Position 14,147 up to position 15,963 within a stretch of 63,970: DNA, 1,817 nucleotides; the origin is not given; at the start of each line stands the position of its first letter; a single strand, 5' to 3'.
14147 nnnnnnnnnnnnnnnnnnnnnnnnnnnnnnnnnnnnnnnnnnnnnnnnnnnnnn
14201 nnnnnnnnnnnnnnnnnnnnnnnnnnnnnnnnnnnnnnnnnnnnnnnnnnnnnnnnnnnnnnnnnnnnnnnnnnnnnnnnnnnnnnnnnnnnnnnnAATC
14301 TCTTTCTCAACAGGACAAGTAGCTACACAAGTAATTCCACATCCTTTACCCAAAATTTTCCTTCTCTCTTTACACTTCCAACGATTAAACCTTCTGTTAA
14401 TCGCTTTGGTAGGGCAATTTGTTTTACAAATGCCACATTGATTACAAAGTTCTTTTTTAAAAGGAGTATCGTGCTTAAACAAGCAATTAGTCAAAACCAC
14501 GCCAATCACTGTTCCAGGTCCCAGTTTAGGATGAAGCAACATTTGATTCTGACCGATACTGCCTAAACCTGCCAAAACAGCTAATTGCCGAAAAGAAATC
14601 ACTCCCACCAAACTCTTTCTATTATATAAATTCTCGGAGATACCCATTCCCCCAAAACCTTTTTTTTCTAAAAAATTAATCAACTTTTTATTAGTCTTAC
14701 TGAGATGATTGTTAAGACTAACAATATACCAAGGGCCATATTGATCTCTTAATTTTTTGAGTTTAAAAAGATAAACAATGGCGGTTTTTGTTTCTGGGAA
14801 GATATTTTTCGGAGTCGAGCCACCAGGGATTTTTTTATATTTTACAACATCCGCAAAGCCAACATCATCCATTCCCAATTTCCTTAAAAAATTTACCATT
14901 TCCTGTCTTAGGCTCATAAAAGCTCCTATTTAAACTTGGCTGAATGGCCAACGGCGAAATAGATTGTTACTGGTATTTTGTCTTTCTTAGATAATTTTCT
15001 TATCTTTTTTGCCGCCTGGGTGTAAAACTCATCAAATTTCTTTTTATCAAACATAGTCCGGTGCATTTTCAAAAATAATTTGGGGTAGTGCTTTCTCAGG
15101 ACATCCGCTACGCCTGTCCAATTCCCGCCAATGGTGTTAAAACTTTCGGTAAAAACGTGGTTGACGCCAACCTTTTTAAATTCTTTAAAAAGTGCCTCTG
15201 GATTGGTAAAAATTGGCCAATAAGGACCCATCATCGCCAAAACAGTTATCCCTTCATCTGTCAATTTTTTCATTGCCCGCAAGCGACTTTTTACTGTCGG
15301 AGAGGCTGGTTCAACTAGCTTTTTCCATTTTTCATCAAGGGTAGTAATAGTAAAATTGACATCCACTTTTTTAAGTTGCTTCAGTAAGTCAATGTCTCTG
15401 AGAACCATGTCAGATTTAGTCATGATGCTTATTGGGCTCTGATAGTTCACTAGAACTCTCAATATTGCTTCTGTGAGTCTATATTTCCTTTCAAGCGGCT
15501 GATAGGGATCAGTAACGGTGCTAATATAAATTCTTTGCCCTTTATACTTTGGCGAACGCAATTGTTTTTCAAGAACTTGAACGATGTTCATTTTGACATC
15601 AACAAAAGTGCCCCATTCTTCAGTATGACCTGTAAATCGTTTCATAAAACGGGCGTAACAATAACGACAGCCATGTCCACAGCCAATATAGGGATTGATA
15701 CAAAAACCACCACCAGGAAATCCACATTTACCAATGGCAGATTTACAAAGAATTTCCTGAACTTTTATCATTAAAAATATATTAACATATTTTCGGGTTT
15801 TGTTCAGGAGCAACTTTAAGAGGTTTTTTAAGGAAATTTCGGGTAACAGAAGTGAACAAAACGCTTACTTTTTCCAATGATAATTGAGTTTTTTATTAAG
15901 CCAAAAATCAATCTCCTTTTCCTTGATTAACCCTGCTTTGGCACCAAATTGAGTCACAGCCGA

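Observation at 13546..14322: Archaeo-eukaryotic (PriS-like) primase gene in a bacterium that also encodes DnaG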

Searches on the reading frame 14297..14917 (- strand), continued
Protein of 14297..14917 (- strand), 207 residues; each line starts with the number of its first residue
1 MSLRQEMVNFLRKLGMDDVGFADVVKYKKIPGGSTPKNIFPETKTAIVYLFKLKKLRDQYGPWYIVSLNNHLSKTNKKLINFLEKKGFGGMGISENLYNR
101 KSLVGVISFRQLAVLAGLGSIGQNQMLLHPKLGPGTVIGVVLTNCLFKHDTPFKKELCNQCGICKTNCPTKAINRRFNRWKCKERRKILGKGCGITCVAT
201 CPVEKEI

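Call 82: search_protein_families(library=ncbifam, proteins=[L088:1-765:-, L088:7162-8025:-, L087:7337-8428:+, L087:5188-5391:-, L087:8546-9163:+, L087:5739-7250:+, L087:2770-3582:+, L096:7495-8001:+], max_evalue=0.001)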
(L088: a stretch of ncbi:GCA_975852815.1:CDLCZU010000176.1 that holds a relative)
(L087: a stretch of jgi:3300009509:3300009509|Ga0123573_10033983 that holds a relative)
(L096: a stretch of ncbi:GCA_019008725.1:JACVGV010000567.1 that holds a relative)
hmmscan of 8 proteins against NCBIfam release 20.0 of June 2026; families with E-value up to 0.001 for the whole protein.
L088:1-765:- (255 aa): 1 family
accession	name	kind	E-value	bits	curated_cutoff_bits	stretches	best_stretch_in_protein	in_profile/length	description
NF051851.1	AtpSerPepEprS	equivalog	0.00028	19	1700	1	167-248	53-128/988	autotransporter serine peptidase EprS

L088:7162-8025:- (287 aa): 13 families
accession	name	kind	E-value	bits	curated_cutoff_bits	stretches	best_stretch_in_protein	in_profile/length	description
NF001750.0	PRK00476.1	equivalog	2.5e-101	339.8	443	1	2-286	303-587/590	aspartate--tRNA ligase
TIGR00459.1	aspS_bact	equivalog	7.9e-89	298.6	373.85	1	2-286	298-584/586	aspartate--tRNA ligase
NF009460.0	PRK12820.1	equivalog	2.6e-58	197.8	1379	1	3-283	332-615/723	bifunctional aspartyl-tRNA synthetase/aspartyl/glutamyl-tRNA amidotransferase subunit C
NF003483.0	PRK05159.1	equivalog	4.8e-19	68.5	353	1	172-259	349-432/438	aspartate--tRNA(Asn) ligase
TIGR00458.1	aspS_nondisc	equivalog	5.7e-16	58.5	368.4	1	165-261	334-424/428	aspartate--tRNA(Asn) ligase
NF001756.1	PRK00484.1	subfamily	9.4e-13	47.6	468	1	177-260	399-486/488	lysine--tRNA ligase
TIGR00499.1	lysS_bact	equivalog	9.5e-12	44.3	427.6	1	209-260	442-493/496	lysine--tRNA ligase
NF003037.0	PRK03932.1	equivalog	8.4e-09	34.9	414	1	164-262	353-448/451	asparagine--tRNA ligase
NF002821.0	PRK02983.1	equivalog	2.9e-08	32.2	742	1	219-259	1059-1098/1102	bifunctional lysylphosphatidylglycerol synthetase/lysine--tRNA ligase LysX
NF006828.0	PRK09350.1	equivalog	3.4e-08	33.1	264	1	173-258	233-322/325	elongation factor P--(R)-beta-lysine ligase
TIGR00462.1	genX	equivalog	1.9e-07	30.8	286.9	1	214-256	262-304/304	EF-P lysine aminoacylase EpmA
TIGR00457.1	asnS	equivalog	2.1e-06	26.8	342.6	1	175-262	368-452/455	asparagine--tRNA ligase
NF009101.0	PRK12445.1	subfamily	5.8e-06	25.1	1026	1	220-259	462-501/505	lysine--tRNA ligase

L087:7337-8428:+ (364 aa): 18 families
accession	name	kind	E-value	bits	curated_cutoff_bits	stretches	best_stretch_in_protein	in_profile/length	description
TIGR01302.1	IMP_dehydrog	equivalog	4.9e-77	259.7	481.5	2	94-344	198-449/450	IMP dehydrogenase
NF005311.0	PRK06843.1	equivalog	4.7e-59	200.3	779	2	108-361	143-396/404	inosine 5-monophosphate dehydrogenase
NF052358.1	GMPRedGuaB1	equivalog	3.2e-40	138.7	675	2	114-361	223-473/479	GMP reductase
NF003470.0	PRK05096.1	equivalog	1.3e-39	136.3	397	1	35-353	38-337/347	GMP reductase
NF005869.0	PRK07807.1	equivalog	2.2e-39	135.8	549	2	112-361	221-473/479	GuaB1 family IMP dehydrogenase-related protein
TIGR01305.1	GMP_reduct_1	equivalog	1.8e-35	122.6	492.15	1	34-353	36-336/343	GMP reductase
TIGR01303.1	IMP_DH_rel_1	equivalog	8e-34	117.3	562.75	1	118-361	224-471/475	GuaB1 family IMP dehydrogenase-related protein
NF005493.0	PRK07107.1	equivalog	1.7e-33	115.9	585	2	100-363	223-489/502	IMP dehydrogenase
TIGR01304.1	IMP_DH_rel_2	equivalog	1.2e-29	103.7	342.1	2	109-261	130-295/365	GuaB3 family IMP dehydrogenase-related protein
NF003966.0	PRK05458.1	equivalog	1.1e-28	100.5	344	1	39-276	34-258/327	GMP reductase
TIGR01306.1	GMP_reduct_2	equivalog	1.2e-24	87.4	465.65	1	40-276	31-254/321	GMP reductase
TIGR03966.1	actino_HemFlav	equivalog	3.1e-07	29.4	470.85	1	161-250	250-332/385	pre-mycofactocin synthase MftD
NF008398.0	PRK11197.1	subfamily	3.9e-07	29.2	376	1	151-250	238-330/381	L-lactate dehydrogenase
NF033901.1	L_lactate_LldD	exception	3.1e-06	26.5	550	1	150-250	237-330/377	FMN-dependent L-lactate dehydrogenase LldD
TIGR02151.1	IPP_isom_2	equivalog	7.9e-05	21.7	281.3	1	201-250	242-290/338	type 2 isopentenyl-diphosphate Delta-isomerase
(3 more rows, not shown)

L087:5188-5391:- (67 aa): 13 families
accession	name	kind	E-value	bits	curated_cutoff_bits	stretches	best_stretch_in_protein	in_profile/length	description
NF001750.0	PRK00476.1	equivalog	1.7e-28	99.3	443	1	1-66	522-587/590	aspartate--tRNA ligase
TIGR00459.1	aspS_bact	equivalog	6.1e-26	90.9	373.85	1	1-66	519-584/586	aspartate--tRNA ligase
NF009460.0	PRK12820.1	equivalog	2.7e-14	52.2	1379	1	2-63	554-615/723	bifunctional aspartyl-tRNA synthetase/aspartyl/glutamyl-tRNA amidotransferase subunit C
NF001756.1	PRK00484.1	subfamily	4.8e-11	42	468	1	1-40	447-486/488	lysine--tRNA ligase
TIGR00499.1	lysS_bact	equivalog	7.9e-11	41.3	427.6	1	1-40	454-493/496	lysine--tRNA ligase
NF003483.0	PRK05159.1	equivalog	2.5e-10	39.8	353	1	1-39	394-432/438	aspartate--tRNA(Asn) ligase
TIGR00458.1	aspS_nondisc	equivalog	1.8e-08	33.8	368.4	1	1-41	384-424/428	aspartate--tRNA(Asn) ligase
NF006828.0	PRK09350.1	equivalog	5.1e-07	29.3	264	1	1-38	285-322/325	elongation factor P--(R)-beta-lysine ligase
NF002821.0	PRK02983.1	equivalog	6.9e-07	27.6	742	1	1-40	1061-1099/1102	bifunctional lysylphosphatidylglycerol synthetase/lysine--tRNA ligase LysX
NF003037.0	PRK03932.1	equivalog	1.1e-06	27.9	414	1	4-42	410-448/451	asparagine--tRNA ligase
TIGR00462.1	genX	equivalog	2e-06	27.5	286.9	1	2-36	270-304/304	EF-P lysine aminoacylase EpmA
NF009101.0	PRK12445.1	subfamily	1.1e-05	24.2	1026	1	2-39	464-501/505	lysine--tRNA ligase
TIGR00457.1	asnS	equivalog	3.1e-05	23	342.6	1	4-42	414-452/455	asparagine--tRNA ligase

L087:8546-9163:+ (206 aa): 4 families
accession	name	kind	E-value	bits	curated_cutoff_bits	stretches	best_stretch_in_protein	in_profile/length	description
NF008992.0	PRK12335.1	equivalog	6e-09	35.5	303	1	42-183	121-265/289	SAM-dependent methyltransferase TehB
NF045649.1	2X_seleno_MduS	exception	5e-08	32.3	380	1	5-94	5-94/338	methyltransferase domain-containing selenoprotein MduS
TIGR00477.1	tehB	equivalog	4.3e-05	22.9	219.5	1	44-183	74-216/238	tellurite resistance methyltransferase TehB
NF008405.0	PRK11207.1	equivalog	5.9e-05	22.6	218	1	43-185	30-176/198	tellurite resistance methyltransferase TehB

L087:5739-7250:+ (504 aa): 20 families
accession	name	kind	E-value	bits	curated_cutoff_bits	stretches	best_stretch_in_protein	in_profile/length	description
TIGR04107.1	rSAM_HutW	equivalog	4.2e-57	193.9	400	1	109-491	39-413/419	heme anaerobic degradation radical SAM methyltransferase ChuW/HutW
NF006067.1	PRK08208.1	equivalog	1.2e-51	176.1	380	1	110-498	36-420/427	STM4012 family radical SAM protein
TIGR00539.1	hemN_rel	equivalog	5.5e-46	157.3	205.4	1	112-473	3-350/361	radical SAM family heme chaperone HemW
TIGR03994.1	rSAM_HemZ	equivalog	5.2e-37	127.9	321.4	1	104-382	79-362/401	coproporphyrinogen dehydrogenase HemZ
NF005133.0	PRK06582.1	equivalog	7.1e-37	127.3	597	1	110-386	12-278/390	coproporphyrinogen III oxidase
NF006385.0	PRK08629.1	equivalog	2e-35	122.4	355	1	110-494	53-415/439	coproporphyrinogen III oxidase family protein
TIGR00538.1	hemN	equivalog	2.1e-32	112.5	324.95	1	110-492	50-438/454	oxygen-independent coproporphyrinogen III oxidase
NF006064.0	PRK08207.2-2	equivalog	2.8e-28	99.1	504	1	109-315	144-348/465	coproporphyrinogen III oxidase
NF006060.0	PRK08207.1-3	equivalog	4.4e-24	85.1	653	1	110-323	150-363/477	coproporphyrinogen III oxidase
NF006061.0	PRK08207.1-4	equivalog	3.5e-23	82.2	702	1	111-311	175-374/501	coproporphyrinogen III oxidase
NF004567.0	PRK05904.1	equivalog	8e-22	77.9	355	1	112-317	9-204/353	coproporphyrinogen III oxidase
NF006066.0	PRK08207.2-5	equivalog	1.6e-21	76.6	1117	1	110-313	191-392/518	coproporphyrinogen III oxidase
NF006059.0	PRK08207.1-1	equivalog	6.1e-17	61.5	1012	1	111-335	173-400/496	coproporphyrinogen III oxidase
NF006065.0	PRK08207.2-4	equivalog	6.4e-17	61.7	922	1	112-349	171-407/484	coproporphyrinogen III oxidase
NF006063.0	PRK08207.2-1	equivalog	4e-16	58.7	1074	1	110-311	193-392/518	coproporphyrinogen III oxidase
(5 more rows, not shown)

L087:2770-3582:+ (271 aa): 0 families

L096:7495-8001:+ (169 aa): 20 families
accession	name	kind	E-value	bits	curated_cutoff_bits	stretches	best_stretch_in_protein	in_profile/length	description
NF006530.0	PRK08999.1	equivalog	4.7e-12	45.6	245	1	8-127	7-125/315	Nudix family hydrolase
NF008044.0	PRK10776.1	equivalog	1.1e-09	38.2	148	1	7-129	4-125/130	8-oxo-dGTP diphosphatase MutT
NF007834.0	PRK10546.1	equivalog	1.3e-09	37.9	156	1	9-133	6-128/135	pyrimidine (deoxy)nucleoside triphosphate diphosphatase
TIGR00586.1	mutt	equivalog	7.6e-08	32.4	97.9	1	9-67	7-67/129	8-oxo-dGTP diphosphatase MutT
NF003785.0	PRK05379.1-1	equivalog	2e-07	30.5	418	1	13-70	209-266/347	bifunctional nicotinamide-nucleotide adenylyltransferase/Nudix hydroxylase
TIGR02705.1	nudix_YtkD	equivalog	2.1e-07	30.6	154.4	1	36-97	49-107/156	RNA deprotection pyrophosphohydrolase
NF012016.0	PRK15472.1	equivalog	4.9e-07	29.5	95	1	9-90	6-96/141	nucleoside triphosphatase NudI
NF003788.0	PRK05379.1-5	equivalog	1.2e-06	28.1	354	1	18-76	224-283/351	bifunctional nicotinamide-nucleotide adenylyltransferase/Nudix hydroxylase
NF003786.0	PRK05379.1-2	equivalog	1.3e-06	27.8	397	1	19-78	230-290/354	bifunctional nicotinamide-nucleotide adenylyltransferase/Nudix hydroxylase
NF003791.0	PRK05379.2-3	equivalog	5.5e-06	25.8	409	1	19-81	214-277/340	bifunctional nicotinamide-nucleotide adenylyltransferase/Nudix hydroxylase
NF001937.0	PRK00714.1-4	equivalog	2.2e-05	24.1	139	1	8-70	10-69/161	RNA pyrophosphohydrolase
NF011963.0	PRK15434.1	subfamily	3.3e-05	23.7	146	1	18-60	29-71/159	GDP-mannose mannosyl hydrolase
NF003787.0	PRK05379.1-4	equivalog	4e-05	22.8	449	1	16-73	217-275/346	bifunctional nicotinamide-nucleotide adenylyltransferase/Nudix hydroxylase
NF003790.0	PRK05379.2-2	equivalog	6e-05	22.3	403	1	15-82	225-292/354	bifunctional nicotinamide mononucleotide adenylyltransferase/ADP-ribose pyrophosphatase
NF001299.0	PRK00241.1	equivalog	8.4e-05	22.1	158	1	8-66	136-193/263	NAD(+) diphosphatase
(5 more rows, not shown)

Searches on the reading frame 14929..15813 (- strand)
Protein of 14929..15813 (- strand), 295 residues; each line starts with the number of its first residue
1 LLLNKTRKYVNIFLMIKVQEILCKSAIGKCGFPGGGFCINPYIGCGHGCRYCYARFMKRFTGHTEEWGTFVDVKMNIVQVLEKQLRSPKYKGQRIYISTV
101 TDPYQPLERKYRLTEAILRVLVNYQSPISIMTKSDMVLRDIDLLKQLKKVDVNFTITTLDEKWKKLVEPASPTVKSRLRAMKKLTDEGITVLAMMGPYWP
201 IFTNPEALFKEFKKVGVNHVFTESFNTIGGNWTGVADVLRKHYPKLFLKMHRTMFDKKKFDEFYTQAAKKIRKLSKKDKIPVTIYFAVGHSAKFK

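Call 13: search_protein_families(library=pfam, proteins=[window:14929-15813:-])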
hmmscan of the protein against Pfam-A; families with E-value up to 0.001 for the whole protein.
window:14929-15813:- (295 aa): 1 family
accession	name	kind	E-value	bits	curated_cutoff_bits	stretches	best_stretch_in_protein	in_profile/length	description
PF04055.27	Radical_SAM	-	3e-14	54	29.5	1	39-195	1-149/166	Radical SAM superfamily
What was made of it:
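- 14926..15813 (-): Radical SAM protein related to NCBIfam's 'mobile pair protein B', PA0069 and Rv2578c families. An independent gene call starts at 15771. Pfam Radical_SAM (call 13).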

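Call 24: search_protein_families(library=ncbifam, proteins=[window:14929-15813:-], max_evalue=0.01)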
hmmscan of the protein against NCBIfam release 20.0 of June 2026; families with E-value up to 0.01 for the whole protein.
window:14929-15813:- (295 aa): 5 families
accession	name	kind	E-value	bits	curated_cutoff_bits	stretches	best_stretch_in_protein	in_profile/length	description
TIGR04470.1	rSAM_mob_pairB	equivalog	2.1e-66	224.2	410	1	19-283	2-257/285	radical SAM mobile pair protein B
NF033668.1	rSAM_PA0069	hypoth_equivalog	6.8e-52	176.6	360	1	38-217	60-246/348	PA0069 family radical SAM protein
NF038135.1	rSAM_Rv2578c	equivalog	3.5e-43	147.8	430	1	15-274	37-310/317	Rv2578c family radical SAM protein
NF038136.1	rSAM_Rv_intein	exception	1.6e-34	119.8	700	2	69-207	354-495/574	intein-containing Rv2578c family radical SAM protein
TIGR04471.1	rSAM_mob_pairA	equivalog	0.0034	16.9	355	1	40-164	11-123/220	radical SAM mobile pair protein A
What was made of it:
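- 14926..15813 (-): TIGR04470 224 bits and NF033668 177 bits, both below cut-off (call 24).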

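Call 39: search_protein_families(library=pfam, proteins=[L087:2139-2756:+, L087:2770-3582:+, L087:1-1011:+, L088:1134-1424:+], max_evalue=0.01)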
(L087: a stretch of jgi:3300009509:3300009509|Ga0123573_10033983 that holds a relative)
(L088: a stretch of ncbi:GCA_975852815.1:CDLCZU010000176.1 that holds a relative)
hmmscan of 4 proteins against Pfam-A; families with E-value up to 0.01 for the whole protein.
L087:2139-2756:+ (206 aa): 4 families
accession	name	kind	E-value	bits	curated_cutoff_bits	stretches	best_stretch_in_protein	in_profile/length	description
PF00037.32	Fer4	-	9e-05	22.6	21.1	1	155-173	5-23/24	4Fe-4S binding domain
PF12837.12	Fer4_6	-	0.00031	21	25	1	156-173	7-24/24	4Fe-4S binding domain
PF13484.11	Fer4_16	-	0.00087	20.5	30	1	158-184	2-31/66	4Fe-4S double cluster binding domain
PF12838.12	Fer4_7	-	0.0024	18.7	27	0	158-203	2-50/52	4Fe-4S dicluster domain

L087:2770-3582:+ (271 aa): 0 families

L087:1-1011:+ (337 aa): 1 family
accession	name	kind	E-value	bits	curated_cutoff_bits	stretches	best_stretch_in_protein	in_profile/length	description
PF04055.27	Radical_SAM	-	4.2e-26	92.5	29.5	1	76-235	3-166/166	Radical SAM superfamily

L088:1134-1424:+ (97 aa): 0 families

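Call 76: search_protein_families(library=padloc, proteins=[window:14929-15813:-, L087:2770-3582:+], max_evalue=0.01)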
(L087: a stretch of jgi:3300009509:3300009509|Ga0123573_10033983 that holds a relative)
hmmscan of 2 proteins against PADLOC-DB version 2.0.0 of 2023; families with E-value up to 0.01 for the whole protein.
window:14929-15813:- (295 aa): 2 families
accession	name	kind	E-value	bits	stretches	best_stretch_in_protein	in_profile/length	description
PDLC04639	PDC-M41B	-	0.00051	17.5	1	40-143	14-119/241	-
PDLC04569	PDC-M30B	-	0.00068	17.2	1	39-146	13-122/241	-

L087:2770-3582:+ (271 aa): 0 families

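Call 82: search_protein_families(library=ncbifam, proteins=[L088:1-765:-, L088:7162-8025:-, L087:7337-8428:+, L087:5188-5391:-, L087:8546-9163:+, L087:5739-7250:+, L087:2770-3582:+], max_evalue=0.001)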
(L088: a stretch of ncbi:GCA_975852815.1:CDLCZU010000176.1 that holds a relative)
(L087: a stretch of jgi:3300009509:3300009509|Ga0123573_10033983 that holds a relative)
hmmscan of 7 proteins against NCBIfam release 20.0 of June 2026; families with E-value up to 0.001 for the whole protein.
L088:1-765:- (255 aa): 1 family
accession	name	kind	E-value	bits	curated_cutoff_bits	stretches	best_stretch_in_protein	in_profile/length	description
NF051851.1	AtpSerPepEprS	equivalog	0.00028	19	1700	1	167-248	53-128/988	autotransporter serine peptidase EprS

L088:7162-8025:- (287 aa): 13 families
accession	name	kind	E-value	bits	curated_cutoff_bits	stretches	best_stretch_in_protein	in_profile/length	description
NF001750.0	PRK00476.1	equivalog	2.5e-101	339.8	443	1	2-286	303-587/590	aspartate--tRNA ligase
TIGR00459.1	aspS_bact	equivalog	7.9e-89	298.6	373.85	1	2-286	298-584/586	aspartate--tRNA ligase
NF009460.0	PRK12820.1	equivalog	2.6e-58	197.8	1379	1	3-283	332-615/723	bifunctional aspartyl-tRNA synthetase/aspartyl/glutamyl-tRNA amidotransferase subunit C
NF003483.0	PRK05159.1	equivalog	4.8e-19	68.5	353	1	172-259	349-432/438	aspartate--tRNA(Asn) ligase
TIGR00458.1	aspS_nondisc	equivalog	5.7e-16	58.5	368.4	1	165-261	334-424/428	aspartate--tRNA(Asn) ligase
NF001756.1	PRK00484.1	subfamily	9.4e-13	47.6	468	1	177-260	399-486/488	lysine--tRNA ligase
TIGR00499.1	lysS_bact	equivalog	9.5e-12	44.3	427.6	1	209-260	442-493/496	lysine--tRNA ligase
NF003037.0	PRK03932.1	equivalog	8.4e-09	34.9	414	1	164-262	353-448/451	asparagine--tRNA ligase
NF002821.0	PRK02983.1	equivalog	2.9e-08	32.2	742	1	219-259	1059-1098/1102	bifunctional lysylphosphatidylglycerol synthetase/lysine--tRNA ligase LysX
NF006828.0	PRK09350.1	equivalog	3.4e-08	33.1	264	1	173-258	233-322/325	elongation factor P--(R)-beta-lysine ligase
TIGR00462.1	genX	equivalog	1.9e-07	30.8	286.9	1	214-256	262-304/304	EF-P lysine aminoacylase EpmA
TIGR00457.1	asnS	equivalog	2.1e-06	26.8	342.6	1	175-262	368-452/455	asparagine--tRNA ligase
NF009101.0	PRK12445.1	subfamily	5.8e-06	25.1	1026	1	220-259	462-501/505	lysine--tRNA ligase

L087:7337-8428:+ (364 aa): 18 families
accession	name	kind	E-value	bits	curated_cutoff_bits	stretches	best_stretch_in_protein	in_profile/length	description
TIGR01302.1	IMP_dehydrog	equivalog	4.9e-77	259.7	481.5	2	94-344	198-449/450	IMP dehydrogenase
NF005311.0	PRK06843.1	equivalog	4.7e-59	200.3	779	2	108-361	143-396/404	inosine 5-monophosphate dehydrogenase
NF052358.1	GMPRedGuaB1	equivalog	3.2e-40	138.7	675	2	114-361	223-473/479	GMP reductase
NF003470.0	PRK05096.1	equivalog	1.3e-39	136.3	397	1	35-353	38-337/347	GMP reductase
NF005869.0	PRK07807.1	equivalog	2.2e-39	135.8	549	2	112-361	221-473/479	GuaB1 family IMP dehydrogenase-related protein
TIGR01305.1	GMP_reduct_1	equivalog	1.8e-35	122.6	492.15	1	34-353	36-336/343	GMP reductase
TIGR01303.1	IMP_DH_rel_1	equivalog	8e-34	117.3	562.75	1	118-361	224-471/475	GuaB1 family IMP dehydrogenase-related protein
NF005493.0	PRK07107.1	equivalog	1.7e-33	115.9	585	2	100-363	223-489/502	IMP dehydrogenase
TIGR01304.1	IMP_DH_rel_2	equivalog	1.2e-29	103.7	342.1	2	109-261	130-295/365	GuaB3 family IMP dehydrogenase-related protein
NF003966.0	PRK05458.1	equivalog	1.1e-28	100.5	344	1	39-276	34-258/327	GMP reductase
TIGR01306.1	GMP_reduct_2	equivalog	1.2e-24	87.4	465.65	1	40-276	31-254/321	GMP reductase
TIGR03966.1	actino_HemFlav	equivalog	3.1e-07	29.4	470.85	1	161-250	250-332/385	pre-mycofactocin synthase MftD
NF008398.0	PRK11197.1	subfamily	3.9e-07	29.2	376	1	151-250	238-330/381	L-lactate dehydrogenase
NF033901.1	L_lactate_LldD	exception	3.1e-06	26.5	550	1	150-250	237-330/377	FMN-dependent L-lactate dehydrogenase LldD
TIGR02151.1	IPP_isom_2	equivalog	7.9e-05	21.7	281.3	1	201-250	242-290/338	type 2 isopentenyl-diphosphate Delta-isomerase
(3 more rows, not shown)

L087:5188-5391:- (67 aa): 13 families
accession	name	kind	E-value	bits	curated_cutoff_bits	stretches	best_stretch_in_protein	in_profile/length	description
NF001750.0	PRK00476.1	equivalog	1.7e-28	99.3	443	1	1-66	522-587/590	aspartate--tRNA ligase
TIGR00459.1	aspS_bact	equivalog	6.1e-26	90.9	373.85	1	1-66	519-584/586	aspartate--tRNA ligase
NF009460.0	PRK12820.1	equivalog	2.7e-14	52.2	1379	1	2-63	554-615/723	bifunctional aspartyl-tRNA synthetase/aspartyl/glutamyl-tRNA amidotransferase subunit C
NF001756.1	PRK00484.1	subfamily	4.8e-11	42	468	1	1-40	447-486/488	lysine--tRNA ligase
TIGR00499.1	lysS_bact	equivalog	7.9e-11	41.3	427.6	1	1-40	454-493/496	lysine--tRNA ligase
NF003483.0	PRK05159.1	equivalog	2.5e-10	39.8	353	1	1-39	394-432/438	aspartate--tRNA(Asn) ligase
TIGR00458.1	aspS_nondisc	equivalog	1.8e-08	33.8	368.4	1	1-41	384-424/428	aspartate--tRNA(Asn) ligase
NF006828.0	PRK09350.1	equivalog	5.1e-07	29.3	264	1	1-38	285-322/325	elongation factor P--(R)-beta-lysine ligase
NF002821.0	PRK02983.1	equivalog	6.9e-07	27.6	742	1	1-40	1061-1099/1102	bifunctional lysylphosphatidylglycerol synthetase/lysine--tRNA ligase LysX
NF003037.0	PRK03932.1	equivalog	1.1e-06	27.9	414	1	4-42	410-448/451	asparagine--tRNA ligase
TIGR00462.1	genX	equivalog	2e-06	27.5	286.9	1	2-36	270-304/304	EF-P lysine aminoacylase EpmA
NF009101.0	PRK12445.1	subfamily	1.1e-05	24.2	1026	1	2-39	464-501/505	lysine--tRNA ligase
TIGR00457.1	asnS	equivalog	3.1e-05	23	342.6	1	4-42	414-452/455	asparagine--tRNA ligase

L087:8546-9163:+ (206 aa): 4 families
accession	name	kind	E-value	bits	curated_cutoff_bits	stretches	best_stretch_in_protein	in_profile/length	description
NF008992.0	PRK12335.1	equivalog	6e-09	35.5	303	1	42-183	121-265/289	SAM-dependent methyltransferase TehB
NF045649.1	2X_seleno_MduS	exception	5e-08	32.3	380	1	5-94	5-94/338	methyltransferase domain-containing selenoprotein MduS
TIGR00477.1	tehB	equivalog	4.3e-05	22.9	219.5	1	44-183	74-216/238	tellurite resistance methyltransferase TehB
NF008405.0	PRK11207.1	equivalog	5.9e-05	22.6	218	1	43-185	30-176/198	tellurite resistance methyltransferase TehB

L087:5739-7250:+ (504 aa): 20 families
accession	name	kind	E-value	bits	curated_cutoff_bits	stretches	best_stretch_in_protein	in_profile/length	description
TIGR04107.1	rSAM_HutW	equivalog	4.2e-57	193.9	400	1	109-491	39-413/419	heme anaerobic degradation radical SAM methyltransferase ChuW/HutW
NF006067.1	PRK08208.1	equivalog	1.2e-51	176.1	380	1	110-498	36-420/427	STM4012 family radical SAM protein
TIGR00539.1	hemN_rel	equivalog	5.5e-46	157.3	205.4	1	112-473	3-350/361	radical SAM family heme chaperone HemW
TIGR03994.1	rSAM_HemZ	equivalog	5.2e-37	127.9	321.4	1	104-382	79-362/401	coproporphyrinogen dehydrogenase HemZ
NF005133.0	PRK06582.1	equivalog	7.1e-37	127.3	597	1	110-386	12-278/390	coproporphyrinogen III oxidase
NF006385.0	PRK08629.1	equivalog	2e-35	122.4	355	1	110-494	53-415/439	coproporphyrinogen III oxidase family protein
TIGR00538.1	hemN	equivalog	2.1e-32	112.5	324.95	1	110-492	50-438/454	oxygen-independent coproporphyrinogen III oxidase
NF006064.0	PRK08207.2-2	equivalog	2.8e-28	99.1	504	1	109-315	144-348/465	coproporphyrinogen III oxidase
NF006060.0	PRK08207.1-3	equivalog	4.4e-24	85.1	653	1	110-323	150-363/477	coproporphyrinogen III oxidase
NF006061.0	PRK08207.1-4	equivalog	3.5e-23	82.2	702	1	111-311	175-374/501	coproporphyrinogen III oxidase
NF004567.0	PRK05904.1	equivalog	8e-22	77.9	355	1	112-317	9-204/353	coproporphyrinogen III oxidase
NF006066.0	PRK08207.2-5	equivalog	1.6e-21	76.6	1117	1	110-313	191-392/518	coproporphyrinogen III oxidase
NF006059.0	PRK08207.1-1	equivalog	6.1e-17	61.5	1012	1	111-335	173-400/496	coproporphyrinogen III oxidase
NF006065.0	PRK08207.2-4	equivalog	6.4e-17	61.7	922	1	112-349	171-407/484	coproporphyrinogen III oxidase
NF006063.0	PRK08207.2-1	equivalog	4e-16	58.7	1074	1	110-311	193-392/518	coproporphyrinogen III oxidase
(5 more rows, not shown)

L087:2770-3582:+ (271 aa): 0 families
